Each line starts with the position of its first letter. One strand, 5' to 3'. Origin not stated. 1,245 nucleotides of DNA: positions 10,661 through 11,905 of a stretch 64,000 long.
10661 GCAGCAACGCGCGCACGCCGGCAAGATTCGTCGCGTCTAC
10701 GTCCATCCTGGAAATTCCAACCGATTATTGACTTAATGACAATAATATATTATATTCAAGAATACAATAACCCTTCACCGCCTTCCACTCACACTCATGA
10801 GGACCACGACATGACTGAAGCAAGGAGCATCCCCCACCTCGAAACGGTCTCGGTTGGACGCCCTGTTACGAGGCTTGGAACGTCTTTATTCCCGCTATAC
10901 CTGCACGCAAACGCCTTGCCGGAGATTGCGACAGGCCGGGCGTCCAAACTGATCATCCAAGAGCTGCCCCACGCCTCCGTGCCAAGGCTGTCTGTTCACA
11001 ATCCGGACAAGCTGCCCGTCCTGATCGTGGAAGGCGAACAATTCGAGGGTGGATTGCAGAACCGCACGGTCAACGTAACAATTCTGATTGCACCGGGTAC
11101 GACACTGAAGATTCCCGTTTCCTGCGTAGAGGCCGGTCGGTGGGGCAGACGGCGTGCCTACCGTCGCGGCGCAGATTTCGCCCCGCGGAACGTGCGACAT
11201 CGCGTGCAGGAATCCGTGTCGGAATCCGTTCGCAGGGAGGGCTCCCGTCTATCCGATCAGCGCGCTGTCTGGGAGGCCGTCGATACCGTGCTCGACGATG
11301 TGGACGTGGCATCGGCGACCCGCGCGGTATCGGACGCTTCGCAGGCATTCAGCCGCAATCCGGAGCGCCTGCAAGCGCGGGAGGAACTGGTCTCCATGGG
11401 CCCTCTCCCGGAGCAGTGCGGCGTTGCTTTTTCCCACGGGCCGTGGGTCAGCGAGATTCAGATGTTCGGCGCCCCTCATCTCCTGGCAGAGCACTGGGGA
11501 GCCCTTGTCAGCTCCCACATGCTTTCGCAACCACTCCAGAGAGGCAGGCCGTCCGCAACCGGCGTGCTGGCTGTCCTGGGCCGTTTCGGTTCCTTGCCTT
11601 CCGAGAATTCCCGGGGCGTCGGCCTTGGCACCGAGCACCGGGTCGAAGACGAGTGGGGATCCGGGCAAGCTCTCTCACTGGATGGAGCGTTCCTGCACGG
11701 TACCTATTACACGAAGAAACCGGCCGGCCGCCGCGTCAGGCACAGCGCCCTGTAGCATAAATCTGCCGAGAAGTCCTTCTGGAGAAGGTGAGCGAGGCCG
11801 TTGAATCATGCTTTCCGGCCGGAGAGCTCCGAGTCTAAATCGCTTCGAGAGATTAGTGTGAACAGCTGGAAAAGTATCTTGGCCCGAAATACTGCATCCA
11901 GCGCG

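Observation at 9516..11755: Divergent NrtR-like Nudix regulator and ARPP-1/DUF6569-like protein: candidate NAD+/ADP-ribose-linked module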

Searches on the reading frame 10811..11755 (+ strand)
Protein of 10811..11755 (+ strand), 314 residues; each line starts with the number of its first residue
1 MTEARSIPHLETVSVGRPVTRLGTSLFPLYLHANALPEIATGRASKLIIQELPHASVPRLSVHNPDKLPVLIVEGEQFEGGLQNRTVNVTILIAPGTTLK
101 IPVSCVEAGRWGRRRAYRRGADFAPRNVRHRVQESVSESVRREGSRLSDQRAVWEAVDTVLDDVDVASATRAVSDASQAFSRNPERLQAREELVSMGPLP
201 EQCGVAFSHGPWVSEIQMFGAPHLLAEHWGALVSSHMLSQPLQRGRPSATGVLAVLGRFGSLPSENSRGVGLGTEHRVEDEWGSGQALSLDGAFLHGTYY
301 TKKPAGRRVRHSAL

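Call 4: search_protein_families(library=pfam, proteins=[window:10811-11755:+], max_evalue=0.01)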
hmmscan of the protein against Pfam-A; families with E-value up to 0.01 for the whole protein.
window:10811-11755:+ (314 aa): 1 family
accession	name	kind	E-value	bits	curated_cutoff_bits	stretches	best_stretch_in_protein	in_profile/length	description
PF20208.3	ARPP-1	-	1.4e-57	195.8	27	1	13-300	2-297/297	ARG and Rhodanese-Phosphatase-superfamily-associated Protein domain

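Call 5: search_protein_families(library=ncbifam, proteins=[window:10811-11755:+], max_evalue=0.01)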
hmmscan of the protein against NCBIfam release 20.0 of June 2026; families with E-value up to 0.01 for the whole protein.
window:10811-11755:+ (314 aa): 0 families

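Call 6: search_protein_families(library=padloc, proteins=[window:10811-11755:+], max_evalue=0.01)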
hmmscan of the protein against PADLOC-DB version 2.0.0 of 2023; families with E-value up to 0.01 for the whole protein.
window:10811-11755:+ (314 aa): 0 families

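Call 7: find_homologous_proteins(query=window:10811-11755:+, max_evalue=0.00001)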
Query window:10811-11755:+ (314 aa): 549 proteins with E <= 0.00001 among 4373 candidates; the best 120 are listed.
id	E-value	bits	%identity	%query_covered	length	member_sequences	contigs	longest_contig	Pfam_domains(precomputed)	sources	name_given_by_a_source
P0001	3.4e-182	622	89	100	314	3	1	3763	PF20208.4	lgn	-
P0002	3.7e-161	553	80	100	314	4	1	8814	PF20208.4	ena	-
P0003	6.5e-119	415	62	97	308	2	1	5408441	PF20208.4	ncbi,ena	-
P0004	6.1e-103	362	55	98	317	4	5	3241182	PF20208.4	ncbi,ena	-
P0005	6.0e-100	352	52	96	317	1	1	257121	PF20208.4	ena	-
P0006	1.6e-99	351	54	96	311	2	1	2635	PF20208.4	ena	-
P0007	4.5e-99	349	56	96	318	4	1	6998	PF20208.4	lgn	-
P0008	4.6e-99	349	53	96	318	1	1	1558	PF20208.4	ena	-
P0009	3.2e-98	347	54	99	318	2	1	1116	PF20208.4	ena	-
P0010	2.7e-97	344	55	95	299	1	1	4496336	PF20208.4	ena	-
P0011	8.1e-95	335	52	96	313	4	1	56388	PF20208.4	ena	-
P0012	1.8e-94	334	53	94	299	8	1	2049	PF20208.4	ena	-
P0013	3.0e-94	334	52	95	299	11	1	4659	PF20208.4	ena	-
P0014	4.4e-94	333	51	96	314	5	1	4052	PF20208.4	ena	-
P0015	7.7e-94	332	52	96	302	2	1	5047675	PF20208.4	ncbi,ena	-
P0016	1.0e-93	332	55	95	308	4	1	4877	PF20208.4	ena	-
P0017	7.3e-93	329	53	95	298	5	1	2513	PF20208.4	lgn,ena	-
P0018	8.7e-93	329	54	94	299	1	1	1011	PF20208.4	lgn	-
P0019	1.5e-92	328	55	94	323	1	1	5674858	PF20208.4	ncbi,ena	-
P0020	3.0e-92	327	52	95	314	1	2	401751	PF20208.4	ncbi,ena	-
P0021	4.9e-92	326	51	95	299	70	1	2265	PF20208.4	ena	-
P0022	4.9e-92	326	52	95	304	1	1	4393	PF20208.4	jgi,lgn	-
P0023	7.5e-92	326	51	95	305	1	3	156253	PF20208.4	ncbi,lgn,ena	-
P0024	7.8e-92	326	54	95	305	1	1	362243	PF20208.4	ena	-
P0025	9.4e-92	325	51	95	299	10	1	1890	PF20208.4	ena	-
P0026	1.4e-91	325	51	95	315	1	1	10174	PF20208.4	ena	-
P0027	1.9e-91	324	52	99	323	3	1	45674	PF20208.4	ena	-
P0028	2.3e-91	324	52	95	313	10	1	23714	PF20208.4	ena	-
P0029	3.2e-91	324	51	95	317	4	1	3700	PF20208.4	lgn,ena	-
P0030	4.7e-91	323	51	95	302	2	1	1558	PF20208.4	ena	-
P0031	6.5e-91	323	51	96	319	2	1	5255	PF20208.4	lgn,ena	-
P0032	9.8e-91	322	52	95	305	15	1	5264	PF20208.4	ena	-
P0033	1.4e-90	322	51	96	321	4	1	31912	PF20208.4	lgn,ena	-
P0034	1.9e-90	321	53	95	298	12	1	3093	PF20208.4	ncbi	-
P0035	1.9e-90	321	53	94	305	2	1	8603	PF20208.4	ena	-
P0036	3.6e-90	320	51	96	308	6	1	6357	PF20208.4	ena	-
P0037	1.2e-89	318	51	97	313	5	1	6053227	PF20208.4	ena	-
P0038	1.3e-89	318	52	95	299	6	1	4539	PF20208.4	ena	-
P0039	1.4e-89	318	52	95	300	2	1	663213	PF20208.4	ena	-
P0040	1.4e-89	318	51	95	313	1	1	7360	PF20208.4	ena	-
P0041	1.8e-89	318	52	95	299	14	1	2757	PF20208.4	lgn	-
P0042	2.2e-89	318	52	95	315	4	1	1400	PF20208.4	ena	-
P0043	3.1e-89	317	52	94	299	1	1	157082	PF20208.4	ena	-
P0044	4.1e-89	317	53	94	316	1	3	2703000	PF20208.4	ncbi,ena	-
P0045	5.3e-89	316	52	95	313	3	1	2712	PF20208.4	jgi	jgi:hypothetical protein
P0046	6.7e-89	316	52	95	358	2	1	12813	PF20208.4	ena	-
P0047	7.1e-89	316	54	95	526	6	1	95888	PF22784.2,PF22741.2,PF22785.2,PF20208.4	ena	-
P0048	9.4e-89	316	51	95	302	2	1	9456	PF20208.4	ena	-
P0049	1.0e-88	315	51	97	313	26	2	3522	PF20208.4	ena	-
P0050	1.2e-88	315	53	93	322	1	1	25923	PF20208.4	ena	-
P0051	1.7e-88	315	50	96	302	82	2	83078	PF20208.4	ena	-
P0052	1.7e-88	315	52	95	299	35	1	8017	PF20208.4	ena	-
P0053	2.0e-88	314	52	96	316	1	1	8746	PF20208.4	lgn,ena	-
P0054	2.4e-88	314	50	97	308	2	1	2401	PF20208.4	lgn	-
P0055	2.4e-88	314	52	95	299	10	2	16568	PF20208.4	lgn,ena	-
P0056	3.0e-88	314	50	94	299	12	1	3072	PF20208.4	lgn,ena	-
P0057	3.5e-88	314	50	98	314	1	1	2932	PF20208.4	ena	-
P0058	7.9e-88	312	51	96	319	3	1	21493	PF20208.4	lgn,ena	-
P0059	8.1e-88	312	52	95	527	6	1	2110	PF22784.2,PF05706.18,PF22741.2,PF22785.2,PF20208.4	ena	-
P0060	9.3e-88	312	51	94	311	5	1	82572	PF20208.4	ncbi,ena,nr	ncbi:MAG: hypothetical protein OXH96_16420 [Spirochaetaceae bacterium]|nr:hypothetical protein [Spir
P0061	9.6e-88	312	53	94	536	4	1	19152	PF20208.4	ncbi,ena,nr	ncbi:MAG: VWA domain-containing protein [bacterium]|nr:VWA domain-containing protein [bacterium]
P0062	1.1e-87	312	51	95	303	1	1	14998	PF20208.4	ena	-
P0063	1.5e-87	312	50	94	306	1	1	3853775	PF20208.4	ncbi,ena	-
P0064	2.6e-87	311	51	98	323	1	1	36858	PF20208.4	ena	-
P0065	3.1e-87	311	50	95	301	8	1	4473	PF20208.4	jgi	-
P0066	3.7e-87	310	49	95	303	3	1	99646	PF20208.4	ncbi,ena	-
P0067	3.9e-87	310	51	95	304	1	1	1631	PF20208.4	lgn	-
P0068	4.7e-87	310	51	96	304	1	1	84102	PF20208.4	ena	-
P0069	4.9e-87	310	50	95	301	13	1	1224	PF20208.4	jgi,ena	-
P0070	6.9e-87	309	51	95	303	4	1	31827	PF20208.4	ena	-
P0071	1.7e-86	308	52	95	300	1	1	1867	PF20208.4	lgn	-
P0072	2.5e-86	308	50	96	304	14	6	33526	PF20208.4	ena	-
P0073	2.9e-86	307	50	96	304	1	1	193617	PF20208.4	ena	-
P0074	3.6e-86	307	51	95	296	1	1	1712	PF20208.4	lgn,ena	-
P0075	4.4e-86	307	50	96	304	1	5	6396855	PF20208.4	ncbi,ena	-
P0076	4.8e-86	307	51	95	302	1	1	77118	PF20208.4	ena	-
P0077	4.8e-86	307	49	93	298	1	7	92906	PF20208.4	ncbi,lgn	-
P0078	5.6e-86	306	51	95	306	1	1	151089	PF20208.4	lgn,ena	-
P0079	1.2e-85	305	51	95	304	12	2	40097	PF20208.4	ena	-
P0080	1.4e-85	305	50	95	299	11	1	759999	PF20208.4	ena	-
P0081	1.5e-85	305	51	95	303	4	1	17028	PF20208.4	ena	-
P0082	1.7e-85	305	52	89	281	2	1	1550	PF20208.4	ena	-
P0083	2.4e-85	304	49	94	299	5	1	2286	PF20208.4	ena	-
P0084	2.5e-85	304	50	94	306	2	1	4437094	PF20208.4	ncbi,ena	-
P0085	2.6e-85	304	50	94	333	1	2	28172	PF20208.4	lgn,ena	-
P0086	3.0e-85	304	50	94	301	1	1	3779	PF20208.4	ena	-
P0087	6.8e-85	303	52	95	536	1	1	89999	PF20208.4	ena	-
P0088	7.2e-85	303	51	95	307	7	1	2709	PF20208.4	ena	-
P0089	7.4e-85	303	49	95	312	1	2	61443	PF20208.4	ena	-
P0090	7.7e-85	303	49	96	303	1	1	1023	PF20208.4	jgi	jgi:hypothetical protein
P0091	7.8e-85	303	49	96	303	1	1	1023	PF20208.4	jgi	jgi:hypothetical protein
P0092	1.3e-84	302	52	94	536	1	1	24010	PF00092.35,PF20208.4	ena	-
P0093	1.7e-84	302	49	95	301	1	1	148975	PF20208.4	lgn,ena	-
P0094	1.9e-84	301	49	94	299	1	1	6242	PF20208.4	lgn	-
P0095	3.0e-84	301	49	94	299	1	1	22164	PF20208.4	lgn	-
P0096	3.2e-84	301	50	95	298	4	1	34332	PF20208.4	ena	-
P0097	3.4e-84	301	52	94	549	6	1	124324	PF20208.4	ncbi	-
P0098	3.4e-84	301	49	95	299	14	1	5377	PF20208.4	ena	-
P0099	4.0e-84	300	49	94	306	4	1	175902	PF20208.4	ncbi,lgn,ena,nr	ncbi:MAG: hypothetical protein OXI95_01770 [bacterium]|nr:hypothetical protein [bacterium]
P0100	5.3e-84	300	52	94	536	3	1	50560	PF00092.35,PF20208.4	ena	-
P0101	5.8e-84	300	49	94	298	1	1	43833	PF20208.4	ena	-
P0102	6.6e-84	300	50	94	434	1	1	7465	PF20208.4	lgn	-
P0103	9.0e-84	299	50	94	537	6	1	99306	PF20208.4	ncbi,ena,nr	ncbi:MAG: VWA domain-containing protein [bacterium]|nr:VWA domain-containing protein [bacterium]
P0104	9.7e-84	299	52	94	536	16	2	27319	PF20208.4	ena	-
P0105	1.1e-83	299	49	93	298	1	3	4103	PF20208.4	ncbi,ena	-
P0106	1.2e-83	299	48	94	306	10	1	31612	PF20208.4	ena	-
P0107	1.4e-83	299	53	94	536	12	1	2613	PF00092.35,PF20208.4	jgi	-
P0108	1.5e-83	298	50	95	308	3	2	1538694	PF20208.4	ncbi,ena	-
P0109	1.8e-83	298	52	94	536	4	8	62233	PF00092.35,PF20208.4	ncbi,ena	-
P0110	2.3e-83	298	49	94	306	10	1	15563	PF20208.4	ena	-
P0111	2.6e-83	298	49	94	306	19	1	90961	PF20208.4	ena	-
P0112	3.1e-83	297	49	94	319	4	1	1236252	PF20208.4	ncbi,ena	-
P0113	3.3e-83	297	48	95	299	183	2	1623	PF20208.4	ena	-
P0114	3.3e-83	297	51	94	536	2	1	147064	PF00092.35,PF20208.4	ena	-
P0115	3.5e-83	297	50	93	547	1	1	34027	PF20208.4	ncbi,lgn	-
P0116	4.3e-83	297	50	95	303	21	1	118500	PF20208.4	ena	-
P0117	6.2e-83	296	49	93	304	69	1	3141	PF20208.4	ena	-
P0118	7.2e-83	296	51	94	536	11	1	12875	PF00092.35,PF20208.4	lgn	-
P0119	7.6e-83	296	52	94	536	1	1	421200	PF00092.35,PF20208.4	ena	-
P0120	8.1e-83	296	52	94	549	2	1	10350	PF00092.35,PF20208.4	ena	-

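Call 9: find_encoding_contigs(protein=P0003, flank=6000, max_places=3)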
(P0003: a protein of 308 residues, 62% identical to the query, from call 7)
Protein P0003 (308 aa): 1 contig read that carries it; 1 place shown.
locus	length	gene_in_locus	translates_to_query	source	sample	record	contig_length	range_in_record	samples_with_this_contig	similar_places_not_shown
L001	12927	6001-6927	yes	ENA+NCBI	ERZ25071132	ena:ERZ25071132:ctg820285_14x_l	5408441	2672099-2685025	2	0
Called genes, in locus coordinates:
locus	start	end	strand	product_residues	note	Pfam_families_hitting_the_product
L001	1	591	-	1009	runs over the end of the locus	PF13472:Lipase_GDSL_2 (weak), PF23500:DUF7133, PF13646:HEAT_2 (weak), PF00034:Cytochrom_C, PF13442:Cytochrome_CBB3 (weak)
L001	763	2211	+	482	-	PF00884:Sulfatase, PF16347:SGSH_C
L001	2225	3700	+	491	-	PF00884:Sulfatase, PF16347:SGSH_C (faint)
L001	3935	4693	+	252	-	PF06452:CBM9_1 (weak)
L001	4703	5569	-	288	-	PF00293:NUDIX, PF21906:WHD_NrtR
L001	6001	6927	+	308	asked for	PF20208:ARPP-1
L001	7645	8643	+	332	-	PF06439:3keto-disac_hyd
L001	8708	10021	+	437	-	PF01408:GFO_IDH_MocA, PF19051:GFO_IDH_MocA_C2, PF22725:GFO_IDH_MocA_C3, PF02894:GFO_IDH_MocA_C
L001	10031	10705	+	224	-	PF01261:AP_endonuc_2 (weak)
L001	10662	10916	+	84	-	-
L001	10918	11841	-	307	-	PF01261:AP_endonuc_2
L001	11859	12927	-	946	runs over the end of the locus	PF06283:ThuA, PF07995:GSDH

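Call 10: find_encoding_contigs(protein=P0002, flank=6000, max_places=3)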
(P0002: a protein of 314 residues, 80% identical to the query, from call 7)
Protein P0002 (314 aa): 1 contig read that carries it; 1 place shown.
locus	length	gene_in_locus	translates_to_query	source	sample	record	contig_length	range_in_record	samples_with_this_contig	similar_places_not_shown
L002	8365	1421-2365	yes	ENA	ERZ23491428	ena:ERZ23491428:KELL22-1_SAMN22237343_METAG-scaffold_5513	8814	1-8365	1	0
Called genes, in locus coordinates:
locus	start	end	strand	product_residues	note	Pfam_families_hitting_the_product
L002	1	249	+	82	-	?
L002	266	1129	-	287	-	PF00293:NUDIX, PF21906:WHD_NrtR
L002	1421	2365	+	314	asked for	PF20208:ARPP-1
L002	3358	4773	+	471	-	PF04326:SLFN_AlbA_2, PF13749:HATPase_c_4, PF13412:HTH_24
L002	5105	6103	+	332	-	PF06439:3keto-disac_hyd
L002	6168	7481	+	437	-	PF01408:GFO_IDH_MocA, PF19051:GFO_IDH_MocA_C2, PF02894:GFO_IDH_MocA_C, PF22725:GFO_IDH_MocA_C3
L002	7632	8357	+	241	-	PF01261:AP_endonuc_2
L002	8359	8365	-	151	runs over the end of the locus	?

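Call 11: find_encoding_contigs(protein=P0004, flank=6000, max_places=3)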
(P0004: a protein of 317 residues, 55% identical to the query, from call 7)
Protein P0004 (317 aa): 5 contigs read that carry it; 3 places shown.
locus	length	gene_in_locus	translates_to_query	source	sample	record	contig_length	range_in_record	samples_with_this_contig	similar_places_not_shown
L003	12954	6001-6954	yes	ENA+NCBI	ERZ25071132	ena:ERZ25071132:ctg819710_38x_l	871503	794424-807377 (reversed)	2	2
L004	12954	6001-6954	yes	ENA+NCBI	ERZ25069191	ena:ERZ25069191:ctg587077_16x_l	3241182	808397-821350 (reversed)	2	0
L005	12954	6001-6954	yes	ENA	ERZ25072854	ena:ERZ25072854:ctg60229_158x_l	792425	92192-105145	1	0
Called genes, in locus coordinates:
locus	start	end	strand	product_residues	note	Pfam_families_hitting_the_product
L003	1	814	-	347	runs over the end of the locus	PF00180:Iso_dh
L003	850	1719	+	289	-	PF05721:PhyH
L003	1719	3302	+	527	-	PF00884:Sulfatase, PF01663:Phosphodiest (faint), PF16347:SGSH_C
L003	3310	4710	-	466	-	PF00884:Sulfatase, PF16347:SGSH_C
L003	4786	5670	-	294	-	PF00293:NUDIX, PF21906:WHD_NrtR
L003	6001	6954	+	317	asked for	PF20208:ARPP-1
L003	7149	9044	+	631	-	PF02776:TPP_enzyme_N, PF00205:TPP_enzyme_M, PF02775:TPP_enzyme_C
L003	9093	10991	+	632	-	PF01011:PQQ, PF13570:Beta-prop_ACSF4 (faint), PF13360:PQQ_2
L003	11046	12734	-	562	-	PF00732:GMC_oxred_N, PF01266:DAO (faint), PF05199:GMC_oxred_C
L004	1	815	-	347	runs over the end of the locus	PF00180:Iso_dh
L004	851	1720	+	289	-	PF05721:PhyH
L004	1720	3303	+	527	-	PF00884:Sulfatase, PF01663:Phosphodiest (faint), PF16347:SGSH_C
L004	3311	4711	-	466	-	PF00884:Sulfatase, PF16347:SGSH_C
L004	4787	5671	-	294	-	PF00293:NUDIX, PF21906:WHD_NrtR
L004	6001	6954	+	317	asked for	PF20208:ARPP-1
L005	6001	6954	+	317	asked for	PF20208:ARPP-1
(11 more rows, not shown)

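Call 14: find_related_loci(query=A1, collection=genome_contigs, flank=6000)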
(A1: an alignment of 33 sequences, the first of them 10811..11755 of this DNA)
Query A1 (314 aa) in genome_contigs; peptide patterns used: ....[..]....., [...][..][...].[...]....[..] (x = any residue, [..] = any of these).
600 stretches matched a pattern (row limit reached: there are more); 562 encode a relative of the query (tblastn E <= 1e-3); the best 80 are kept; 80 distinct loci.
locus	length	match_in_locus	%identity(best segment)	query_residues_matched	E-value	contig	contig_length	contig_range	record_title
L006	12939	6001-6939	61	1-313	3e-124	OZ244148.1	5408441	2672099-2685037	MAG: Rhodothermales bacterium isolate 74c7008a-8643-43fd-832e-2eb336472ec0 genome assembly, chromosome: 1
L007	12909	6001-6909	56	1-303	2e-104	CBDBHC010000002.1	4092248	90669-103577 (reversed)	MAG: Bryobacterales bacterium isolate 1879262c-0ee7-4b49-84d6-feef911fed4d genome assembly, contig: contig_2, whole geno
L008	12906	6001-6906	52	1-302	1e-98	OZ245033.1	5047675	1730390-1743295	MAG: Candidatus Multivorans sp. isolate ccabee53-d9e3-4e52-b566-adb1483e4997 genome assembly, chromosome: 1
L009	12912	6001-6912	50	1-304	7e-95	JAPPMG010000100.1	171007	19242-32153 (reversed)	MAG: Bryobacterales bacterium isolate RHO3_bin_40 NODE_175_length_171007_cov_45.439890, whole genome shotgun sequence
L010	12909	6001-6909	51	4-305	1e-94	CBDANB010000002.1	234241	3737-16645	MAG: Vicinamibacterales bacterium isolate e7e54c47-8cb3-4bb4-a26e-21fc1c968279 genome assembly, contig: contig_2, whole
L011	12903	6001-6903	51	4-303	2e-93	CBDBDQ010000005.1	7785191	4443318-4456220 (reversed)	MAG: Spirochaetia bacterium isolate f652f7ba-8847-4161-9e61-b7674eda2487 genome assembly, contig: contig_5, whole genome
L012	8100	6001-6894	51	7-303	3e-90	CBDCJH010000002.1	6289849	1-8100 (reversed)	MAG: Acidobacteriota bacterium isolate c5bec7bd-8743-43d4-8d4a-7f4ec31ca422 genome assembly, contig: contig_2, whole gen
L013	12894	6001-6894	50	7-303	1e-90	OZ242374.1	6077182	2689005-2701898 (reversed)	MAG: Acidobacteriota bacterium isolate c92be0c8-fdd0-4eb5-bb74-4645c7abf429 genome assembly, chromosome: 1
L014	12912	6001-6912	50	7-311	6e-90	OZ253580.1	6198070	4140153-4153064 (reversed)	MAG: Acidobacteriota bacterium isolate 47452053-f15d-47d9-810f-b45a5afbde1b genome assembly, chromosome: 1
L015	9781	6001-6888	52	5-300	1e-89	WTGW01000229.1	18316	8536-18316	MAG: Acidimicrobiia bacterium isolate CO36404bin_8 NODE_585_length_18316_cov_43.205739, whole genome shotgun sequence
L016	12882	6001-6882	50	6-299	7e-90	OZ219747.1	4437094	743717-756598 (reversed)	MAG: Alphaproteobacteria bacterium isolate aa463369-b140-4e10-bdcd-729ab9309ae6 genome assembly, chromosome: 2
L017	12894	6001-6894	50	7-303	2e-88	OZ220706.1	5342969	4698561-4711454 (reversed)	MAG: Acidobacteriota bacterium isolate 3e01828c-349b-4d98-9675-17abf9a03cac genome assembly, chromosome: 1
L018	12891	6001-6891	50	6-302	7e-88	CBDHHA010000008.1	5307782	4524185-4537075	MAG: Bryobacterales bacterium isolate 2d5554e7-8e83-4990-916f-a624400d9ca1 genome assembly, contig: contig_8, whole geno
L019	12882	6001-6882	50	5-298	1e-86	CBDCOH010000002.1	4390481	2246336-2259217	MAG: Candidatus Spongiisociaceae bacterium isolate c8dab69f-a0b8-46d1-84ea-4e70fa3c0124 genome assembly, contig: contig_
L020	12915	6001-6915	48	10-313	6e-85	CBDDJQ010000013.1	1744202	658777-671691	MAG: Vicinamibacterales bacterium isolate 129384ec-5128-4c8d-99b8-9bb019431b25 genome assembly, contig: contig_13, whole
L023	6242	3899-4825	46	6-302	1e-83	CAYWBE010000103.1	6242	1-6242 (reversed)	MAG TPA_asm: uncultured Candidatus Microthrix sp. isolate SRP077602_co11_57 genome assembly, contig: NODE_17347_length_6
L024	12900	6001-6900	48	2-301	2e-83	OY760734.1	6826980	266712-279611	MAG: Vicinamibacterales bacterium isolate 10b48155-431e-4809-9d43-759f23ff96f9 genome assembly, chromosome: 1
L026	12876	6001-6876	49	10-301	5e-82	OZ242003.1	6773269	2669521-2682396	MAG: Vicinamibacterales bacterium isolate a81303e6-5222-43c3-8420-e6164aabff0e genome assembly, chromosome: 1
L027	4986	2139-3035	46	6-304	2e-82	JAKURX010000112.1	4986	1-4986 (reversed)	MAG: Acidimicrobiales bacterium isolate ALOHA_A2.5_66 A2.5-Microtrichales-14_112, whole genome shotgun sequence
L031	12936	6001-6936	48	4-312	2e-80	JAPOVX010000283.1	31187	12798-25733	MAG: Rhodobacteraceae bacterium isolate COS2_bin_10 NODE_551_length_31187_cov_8.0487, whole genome shotgun sequence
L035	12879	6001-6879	47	8-299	1e-77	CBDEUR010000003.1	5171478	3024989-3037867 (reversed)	MAG: Thalassobaculaceae bacterium isolate 9680daae-e748-40cc-8a79-668ff9b0da7a genome assembly, contig: contig_3, whole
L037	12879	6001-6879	45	6-298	6e-74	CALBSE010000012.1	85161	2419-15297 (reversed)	MAG TPA_asm: uncultured actinobacterium isolate SRR6231140_bin.91_CONCOCT_v1.1_MAG genome assembly, contig: ERZ650263.11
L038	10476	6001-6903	45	1-302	1e-71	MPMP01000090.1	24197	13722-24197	MAG: Albidovulum sp. bin36 NODE_2916_length_24197_cov_16.6587_ID_5831, whole genome shotgun sequence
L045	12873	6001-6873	45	6-296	2e-69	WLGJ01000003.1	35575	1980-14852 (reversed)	MAG: Actinomycetota bacterium isolate UFOp-RE-26jul17-303 RE-26jul17-303-c3, whole genome shotgun sequence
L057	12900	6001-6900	35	6-302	7e-45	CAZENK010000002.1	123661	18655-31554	MAG TPA_asm: uncultured Bifidobacterium sp. isolate SRP318679_co1_19 genome assembly, contig: NODE_166_length_123661_cov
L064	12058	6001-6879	33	16-302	5e-40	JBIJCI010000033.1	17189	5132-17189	MAG: Ilumatobacteraceae bacterium isolate ME2006-08-18D11_3300042945_group2_bin244 Rohwer_bin42_scaffold_1122_c2, whole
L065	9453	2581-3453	31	6-300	3e-39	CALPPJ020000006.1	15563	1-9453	MAG: Bifidobacterium breve isolate HRS-ES8-bin-26 genome assembly, contig: HRS-ES8-C1128, whole genome shotgun sequence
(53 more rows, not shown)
